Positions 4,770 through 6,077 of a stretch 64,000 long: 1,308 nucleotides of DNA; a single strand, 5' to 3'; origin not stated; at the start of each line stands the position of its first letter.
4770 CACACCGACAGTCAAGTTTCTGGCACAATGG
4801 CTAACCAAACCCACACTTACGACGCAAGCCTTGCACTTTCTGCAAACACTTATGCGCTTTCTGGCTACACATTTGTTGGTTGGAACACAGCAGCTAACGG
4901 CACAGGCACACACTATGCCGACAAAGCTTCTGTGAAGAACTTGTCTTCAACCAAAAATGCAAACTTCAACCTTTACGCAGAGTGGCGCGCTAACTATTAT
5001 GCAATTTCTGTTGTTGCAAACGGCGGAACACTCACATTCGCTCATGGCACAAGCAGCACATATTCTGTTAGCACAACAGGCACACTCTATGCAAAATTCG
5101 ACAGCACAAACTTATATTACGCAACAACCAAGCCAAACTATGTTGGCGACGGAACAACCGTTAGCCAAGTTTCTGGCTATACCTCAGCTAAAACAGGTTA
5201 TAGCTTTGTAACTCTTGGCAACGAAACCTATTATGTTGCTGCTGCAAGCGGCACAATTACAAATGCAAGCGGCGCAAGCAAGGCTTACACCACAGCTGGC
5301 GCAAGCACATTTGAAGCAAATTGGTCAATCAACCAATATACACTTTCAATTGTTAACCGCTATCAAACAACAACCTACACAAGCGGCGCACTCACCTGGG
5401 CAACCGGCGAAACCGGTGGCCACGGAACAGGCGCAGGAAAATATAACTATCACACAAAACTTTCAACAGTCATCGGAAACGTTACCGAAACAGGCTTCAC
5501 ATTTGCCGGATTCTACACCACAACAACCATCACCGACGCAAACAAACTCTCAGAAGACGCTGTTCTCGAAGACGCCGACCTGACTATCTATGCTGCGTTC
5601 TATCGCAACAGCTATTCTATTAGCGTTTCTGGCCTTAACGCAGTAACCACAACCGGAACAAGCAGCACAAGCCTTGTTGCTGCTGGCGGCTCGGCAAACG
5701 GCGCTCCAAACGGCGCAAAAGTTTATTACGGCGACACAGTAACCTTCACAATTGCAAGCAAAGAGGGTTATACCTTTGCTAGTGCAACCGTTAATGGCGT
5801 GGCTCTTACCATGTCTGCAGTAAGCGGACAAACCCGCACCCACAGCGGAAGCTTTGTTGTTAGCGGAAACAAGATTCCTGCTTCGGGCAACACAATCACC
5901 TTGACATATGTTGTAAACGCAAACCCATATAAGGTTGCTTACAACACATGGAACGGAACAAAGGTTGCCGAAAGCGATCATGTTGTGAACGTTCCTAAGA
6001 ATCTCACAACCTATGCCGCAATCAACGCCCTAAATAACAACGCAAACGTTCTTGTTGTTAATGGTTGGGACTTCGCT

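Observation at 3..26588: A 26.6-kb uninterrupted ORF of more than 8,861 codons, still open at the window edge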

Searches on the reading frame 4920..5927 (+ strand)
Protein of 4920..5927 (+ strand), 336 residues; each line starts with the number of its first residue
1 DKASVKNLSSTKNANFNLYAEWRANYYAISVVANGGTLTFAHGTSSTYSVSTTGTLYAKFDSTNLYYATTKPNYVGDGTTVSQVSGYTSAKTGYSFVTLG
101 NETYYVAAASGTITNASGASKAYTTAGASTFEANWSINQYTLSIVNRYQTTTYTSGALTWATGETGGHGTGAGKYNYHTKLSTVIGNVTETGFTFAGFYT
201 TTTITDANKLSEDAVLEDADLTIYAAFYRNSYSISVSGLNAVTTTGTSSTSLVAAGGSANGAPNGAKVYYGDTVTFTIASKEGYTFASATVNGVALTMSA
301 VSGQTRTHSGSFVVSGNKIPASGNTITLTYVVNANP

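Call 15: search_protein_families(library=pfam, proteins=[window:4920-5927:+], max_evalue=1)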
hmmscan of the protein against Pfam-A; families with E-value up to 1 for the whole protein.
window:4920-5927:+ (336 aa): 3 families
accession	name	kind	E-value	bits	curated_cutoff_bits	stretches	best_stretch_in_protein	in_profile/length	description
PF03347.19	TDH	-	0.039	14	27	1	268-317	51-100/165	Vibrio thermostable direct hemolysin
PF25641.1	Head_fiber_dimeric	-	0.2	12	30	0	31-64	15-51/61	Head fiber dimeric protein-like domain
PF09871.14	DUF2098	-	0.42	11.4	25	1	49-70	23-44/94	Uncharacterized protein conserved in archaea (DUF2098)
